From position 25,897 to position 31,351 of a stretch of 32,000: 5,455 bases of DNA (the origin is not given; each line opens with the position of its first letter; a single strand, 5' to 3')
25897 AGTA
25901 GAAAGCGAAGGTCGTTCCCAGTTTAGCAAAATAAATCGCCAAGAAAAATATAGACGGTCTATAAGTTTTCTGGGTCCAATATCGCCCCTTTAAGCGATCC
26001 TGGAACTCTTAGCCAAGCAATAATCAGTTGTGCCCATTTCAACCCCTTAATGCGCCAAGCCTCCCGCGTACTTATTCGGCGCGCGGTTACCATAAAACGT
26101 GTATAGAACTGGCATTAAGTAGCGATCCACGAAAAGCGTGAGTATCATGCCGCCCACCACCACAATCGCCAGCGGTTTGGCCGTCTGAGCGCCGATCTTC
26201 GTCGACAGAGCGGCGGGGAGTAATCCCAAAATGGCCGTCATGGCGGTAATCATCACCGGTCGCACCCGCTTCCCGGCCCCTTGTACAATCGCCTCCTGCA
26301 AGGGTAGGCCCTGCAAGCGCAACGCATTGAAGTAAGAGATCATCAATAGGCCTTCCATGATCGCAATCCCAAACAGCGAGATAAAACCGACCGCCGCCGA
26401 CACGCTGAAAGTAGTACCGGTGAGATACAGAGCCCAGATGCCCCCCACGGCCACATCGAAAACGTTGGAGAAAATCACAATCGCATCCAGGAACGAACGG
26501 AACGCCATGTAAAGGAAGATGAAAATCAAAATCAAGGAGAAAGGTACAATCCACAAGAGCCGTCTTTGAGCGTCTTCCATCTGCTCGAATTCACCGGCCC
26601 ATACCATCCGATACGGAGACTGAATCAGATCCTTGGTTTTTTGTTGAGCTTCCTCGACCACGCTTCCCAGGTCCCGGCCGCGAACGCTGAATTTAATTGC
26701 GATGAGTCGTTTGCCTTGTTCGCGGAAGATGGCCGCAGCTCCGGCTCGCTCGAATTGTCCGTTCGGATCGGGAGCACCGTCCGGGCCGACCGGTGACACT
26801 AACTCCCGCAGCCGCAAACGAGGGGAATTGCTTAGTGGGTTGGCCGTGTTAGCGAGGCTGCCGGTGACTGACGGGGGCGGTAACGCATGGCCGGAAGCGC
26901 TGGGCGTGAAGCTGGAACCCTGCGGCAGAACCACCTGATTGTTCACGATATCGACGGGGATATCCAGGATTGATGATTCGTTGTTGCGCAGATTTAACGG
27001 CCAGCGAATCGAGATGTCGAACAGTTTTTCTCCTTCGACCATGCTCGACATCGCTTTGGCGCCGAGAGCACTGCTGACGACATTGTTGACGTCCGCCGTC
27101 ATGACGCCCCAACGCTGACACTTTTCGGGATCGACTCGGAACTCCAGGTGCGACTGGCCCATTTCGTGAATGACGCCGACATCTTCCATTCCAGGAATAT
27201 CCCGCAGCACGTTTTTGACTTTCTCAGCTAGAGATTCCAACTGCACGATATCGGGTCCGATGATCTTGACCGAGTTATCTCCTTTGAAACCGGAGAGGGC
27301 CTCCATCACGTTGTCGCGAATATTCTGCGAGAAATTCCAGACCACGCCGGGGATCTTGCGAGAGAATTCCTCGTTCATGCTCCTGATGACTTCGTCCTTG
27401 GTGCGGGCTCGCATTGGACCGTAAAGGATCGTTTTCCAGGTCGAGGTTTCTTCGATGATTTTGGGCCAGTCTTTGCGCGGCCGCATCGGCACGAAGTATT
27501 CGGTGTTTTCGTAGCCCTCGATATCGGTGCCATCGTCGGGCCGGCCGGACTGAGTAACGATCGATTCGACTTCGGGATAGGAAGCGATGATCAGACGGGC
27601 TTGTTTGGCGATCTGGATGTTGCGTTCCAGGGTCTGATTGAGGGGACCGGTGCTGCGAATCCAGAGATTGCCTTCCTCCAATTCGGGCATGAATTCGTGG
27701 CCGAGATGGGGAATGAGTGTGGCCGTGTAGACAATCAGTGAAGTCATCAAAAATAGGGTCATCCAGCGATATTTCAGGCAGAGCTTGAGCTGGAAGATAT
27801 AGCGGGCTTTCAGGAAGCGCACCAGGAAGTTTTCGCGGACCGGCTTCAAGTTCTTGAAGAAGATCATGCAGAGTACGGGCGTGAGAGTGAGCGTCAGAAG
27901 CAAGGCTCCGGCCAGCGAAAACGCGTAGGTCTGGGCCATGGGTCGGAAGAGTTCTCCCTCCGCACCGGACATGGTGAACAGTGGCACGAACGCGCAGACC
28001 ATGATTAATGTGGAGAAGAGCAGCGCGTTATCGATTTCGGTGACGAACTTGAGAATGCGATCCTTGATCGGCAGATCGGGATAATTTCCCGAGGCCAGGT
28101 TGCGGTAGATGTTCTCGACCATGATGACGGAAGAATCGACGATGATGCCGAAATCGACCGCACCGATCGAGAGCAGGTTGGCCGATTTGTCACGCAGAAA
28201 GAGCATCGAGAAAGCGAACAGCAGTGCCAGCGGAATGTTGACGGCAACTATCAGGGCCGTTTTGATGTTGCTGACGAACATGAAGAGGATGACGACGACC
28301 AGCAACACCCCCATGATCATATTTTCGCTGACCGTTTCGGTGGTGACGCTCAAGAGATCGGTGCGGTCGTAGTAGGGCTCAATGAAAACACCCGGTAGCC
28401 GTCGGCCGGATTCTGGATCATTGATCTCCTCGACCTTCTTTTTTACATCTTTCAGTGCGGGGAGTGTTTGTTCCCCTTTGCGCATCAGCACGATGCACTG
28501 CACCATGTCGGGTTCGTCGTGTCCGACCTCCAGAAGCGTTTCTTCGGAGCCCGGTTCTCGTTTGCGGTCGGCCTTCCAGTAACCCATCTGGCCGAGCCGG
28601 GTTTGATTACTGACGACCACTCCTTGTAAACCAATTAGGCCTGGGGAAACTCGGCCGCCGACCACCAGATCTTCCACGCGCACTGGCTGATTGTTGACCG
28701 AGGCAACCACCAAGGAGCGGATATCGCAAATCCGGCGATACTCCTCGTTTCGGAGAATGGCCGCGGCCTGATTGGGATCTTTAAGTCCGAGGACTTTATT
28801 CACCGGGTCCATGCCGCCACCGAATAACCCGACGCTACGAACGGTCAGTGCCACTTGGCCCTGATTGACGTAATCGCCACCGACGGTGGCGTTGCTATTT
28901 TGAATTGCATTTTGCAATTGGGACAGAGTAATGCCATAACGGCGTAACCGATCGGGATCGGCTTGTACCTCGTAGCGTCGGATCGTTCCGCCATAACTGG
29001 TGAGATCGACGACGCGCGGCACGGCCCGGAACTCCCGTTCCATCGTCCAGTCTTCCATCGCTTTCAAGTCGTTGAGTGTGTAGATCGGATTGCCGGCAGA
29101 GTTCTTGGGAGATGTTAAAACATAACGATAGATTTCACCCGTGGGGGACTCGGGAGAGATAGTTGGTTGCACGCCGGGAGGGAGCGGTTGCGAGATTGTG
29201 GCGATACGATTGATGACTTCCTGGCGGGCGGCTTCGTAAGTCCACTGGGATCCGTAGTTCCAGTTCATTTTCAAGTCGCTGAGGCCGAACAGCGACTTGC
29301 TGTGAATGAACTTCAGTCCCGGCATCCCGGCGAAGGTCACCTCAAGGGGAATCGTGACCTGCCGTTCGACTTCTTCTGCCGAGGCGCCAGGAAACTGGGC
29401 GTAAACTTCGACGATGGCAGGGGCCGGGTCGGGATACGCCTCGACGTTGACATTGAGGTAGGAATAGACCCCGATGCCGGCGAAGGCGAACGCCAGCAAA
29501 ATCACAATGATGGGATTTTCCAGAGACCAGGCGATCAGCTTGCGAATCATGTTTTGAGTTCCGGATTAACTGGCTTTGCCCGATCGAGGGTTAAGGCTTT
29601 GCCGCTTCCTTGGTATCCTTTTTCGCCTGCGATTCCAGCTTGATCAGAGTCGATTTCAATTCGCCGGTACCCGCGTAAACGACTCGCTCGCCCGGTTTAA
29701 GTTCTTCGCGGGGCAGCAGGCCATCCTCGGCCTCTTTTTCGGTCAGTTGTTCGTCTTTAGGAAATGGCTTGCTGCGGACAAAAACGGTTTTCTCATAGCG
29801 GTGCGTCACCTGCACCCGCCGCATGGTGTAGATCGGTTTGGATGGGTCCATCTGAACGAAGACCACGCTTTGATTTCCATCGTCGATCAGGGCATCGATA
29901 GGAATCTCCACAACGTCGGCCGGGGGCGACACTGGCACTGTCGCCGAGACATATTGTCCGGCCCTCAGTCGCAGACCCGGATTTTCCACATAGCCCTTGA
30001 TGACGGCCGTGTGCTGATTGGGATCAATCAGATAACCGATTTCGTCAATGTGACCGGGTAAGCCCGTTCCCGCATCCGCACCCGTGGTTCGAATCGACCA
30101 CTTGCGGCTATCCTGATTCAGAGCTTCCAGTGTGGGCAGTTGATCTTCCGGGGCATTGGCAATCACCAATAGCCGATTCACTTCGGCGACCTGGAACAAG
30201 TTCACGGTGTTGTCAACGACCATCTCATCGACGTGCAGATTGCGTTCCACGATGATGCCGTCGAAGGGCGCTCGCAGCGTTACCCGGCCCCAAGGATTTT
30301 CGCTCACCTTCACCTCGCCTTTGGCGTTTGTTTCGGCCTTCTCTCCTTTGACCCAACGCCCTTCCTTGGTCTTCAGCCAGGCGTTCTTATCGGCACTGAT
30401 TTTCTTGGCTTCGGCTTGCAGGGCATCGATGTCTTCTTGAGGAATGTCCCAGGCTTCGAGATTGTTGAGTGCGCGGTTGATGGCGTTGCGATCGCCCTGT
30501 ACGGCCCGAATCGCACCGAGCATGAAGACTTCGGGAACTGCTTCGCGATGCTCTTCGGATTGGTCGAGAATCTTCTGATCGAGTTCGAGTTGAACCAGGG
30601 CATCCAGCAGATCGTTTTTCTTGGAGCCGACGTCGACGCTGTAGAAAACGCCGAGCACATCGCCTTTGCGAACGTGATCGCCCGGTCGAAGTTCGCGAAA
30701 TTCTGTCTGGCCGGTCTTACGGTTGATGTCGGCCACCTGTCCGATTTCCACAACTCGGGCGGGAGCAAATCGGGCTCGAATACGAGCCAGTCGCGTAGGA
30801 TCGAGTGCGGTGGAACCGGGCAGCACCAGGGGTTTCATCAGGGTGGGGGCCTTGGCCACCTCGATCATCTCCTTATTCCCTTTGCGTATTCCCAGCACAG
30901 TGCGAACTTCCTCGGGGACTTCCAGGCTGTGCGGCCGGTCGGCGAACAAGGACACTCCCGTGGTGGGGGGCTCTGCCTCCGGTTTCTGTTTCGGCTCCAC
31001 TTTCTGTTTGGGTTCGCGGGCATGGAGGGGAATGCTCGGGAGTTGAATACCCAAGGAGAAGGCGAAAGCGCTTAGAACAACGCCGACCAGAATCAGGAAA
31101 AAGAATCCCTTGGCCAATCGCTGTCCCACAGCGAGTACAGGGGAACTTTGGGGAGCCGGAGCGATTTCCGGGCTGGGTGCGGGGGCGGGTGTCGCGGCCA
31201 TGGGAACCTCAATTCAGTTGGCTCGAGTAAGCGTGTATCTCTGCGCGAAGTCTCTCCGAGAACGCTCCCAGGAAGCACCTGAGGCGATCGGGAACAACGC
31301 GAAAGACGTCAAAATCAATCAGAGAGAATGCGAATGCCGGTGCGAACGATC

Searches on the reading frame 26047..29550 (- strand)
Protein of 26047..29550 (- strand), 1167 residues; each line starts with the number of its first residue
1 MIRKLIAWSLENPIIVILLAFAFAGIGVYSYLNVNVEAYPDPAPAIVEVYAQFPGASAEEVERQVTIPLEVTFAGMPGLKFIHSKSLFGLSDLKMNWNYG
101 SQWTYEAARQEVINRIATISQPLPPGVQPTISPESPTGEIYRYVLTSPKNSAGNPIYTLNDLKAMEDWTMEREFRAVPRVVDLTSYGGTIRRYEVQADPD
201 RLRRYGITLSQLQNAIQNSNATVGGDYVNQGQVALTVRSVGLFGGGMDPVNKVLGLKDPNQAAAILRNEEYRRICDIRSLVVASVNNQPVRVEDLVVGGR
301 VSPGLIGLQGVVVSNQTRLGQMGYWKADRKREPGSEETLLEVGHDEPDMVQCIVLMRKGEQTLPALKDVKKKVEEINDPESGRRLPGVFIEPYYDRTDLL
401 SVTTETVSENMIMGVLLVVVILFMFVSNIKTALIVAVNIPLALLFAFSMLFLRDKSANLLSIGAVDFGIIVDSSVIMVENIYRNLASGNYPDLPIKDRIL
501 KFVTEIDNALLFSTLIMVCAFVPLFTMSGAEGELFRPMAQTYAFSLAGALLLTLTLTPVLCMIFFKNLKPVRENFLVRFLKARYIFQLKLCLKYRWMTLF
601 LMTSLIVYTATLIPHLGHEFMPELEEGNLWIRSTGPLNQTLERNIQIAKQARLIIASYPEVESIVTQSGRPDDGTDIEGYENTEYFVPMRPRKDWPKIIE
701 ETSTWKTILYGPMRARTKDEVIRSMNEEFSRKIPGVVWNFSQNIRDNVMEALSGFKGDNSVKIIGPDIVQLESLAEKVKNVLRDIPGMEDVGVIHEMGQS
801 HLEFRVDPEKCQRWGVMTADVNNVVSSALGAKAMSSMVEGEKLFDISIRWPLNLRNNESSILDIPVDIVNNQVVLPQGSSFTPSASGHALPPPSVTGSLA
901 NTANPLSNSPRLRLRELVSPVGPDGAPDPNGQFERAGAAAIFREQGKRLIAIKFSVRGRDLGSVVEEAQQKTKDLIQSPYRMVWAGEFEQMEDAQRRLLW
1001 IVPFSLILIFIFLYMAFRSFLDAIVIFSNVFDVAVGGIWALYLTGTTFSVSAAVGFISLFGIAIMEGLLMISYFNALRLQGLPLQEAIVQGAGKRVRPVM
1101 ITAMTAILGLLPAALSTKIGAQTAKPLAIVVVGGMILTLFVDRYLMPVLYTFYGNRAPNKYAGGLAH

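Call 24: search_protein_families(library=pfam, proteins=[window:26047-29550:-], max_evalue=0.01)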
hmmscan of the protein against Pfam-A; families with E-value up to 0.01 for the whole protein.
window:26047-29550:- (1167 aa): 2 families
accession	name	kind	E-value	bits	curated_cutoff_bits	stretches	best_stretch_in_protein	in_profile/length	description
PF00873.25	ACR_tran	-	2.7e-198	661.5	28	3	334-874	264-788/1021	AcrB/AcrD/AcrF family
PF03176.21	MMPL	-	4.6e-05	23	20.5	1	992-1158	139-310/333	MMPL family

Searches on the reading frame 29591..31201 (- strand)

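Call 24: search_protein_families(library=pfam, proteins=[window:29591-31201:-], max_evalue=0.01)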
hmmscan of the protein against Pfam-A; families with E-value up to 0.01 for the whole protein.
window:29591-31201:- (536 aa): 2 families
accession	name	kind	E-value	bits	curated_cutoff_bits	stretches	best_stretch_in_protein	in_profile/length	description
PF16576.10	HlyD_D23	-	5.1e-17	62.3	30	2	298-418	100-214/214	Barrel-sandwich domain of CusB or HlyD membrane-fusion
PF13437.12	HlyD_3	-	2e-08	35.3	22.2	1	308-399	1-87/106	HlyD family secretion protein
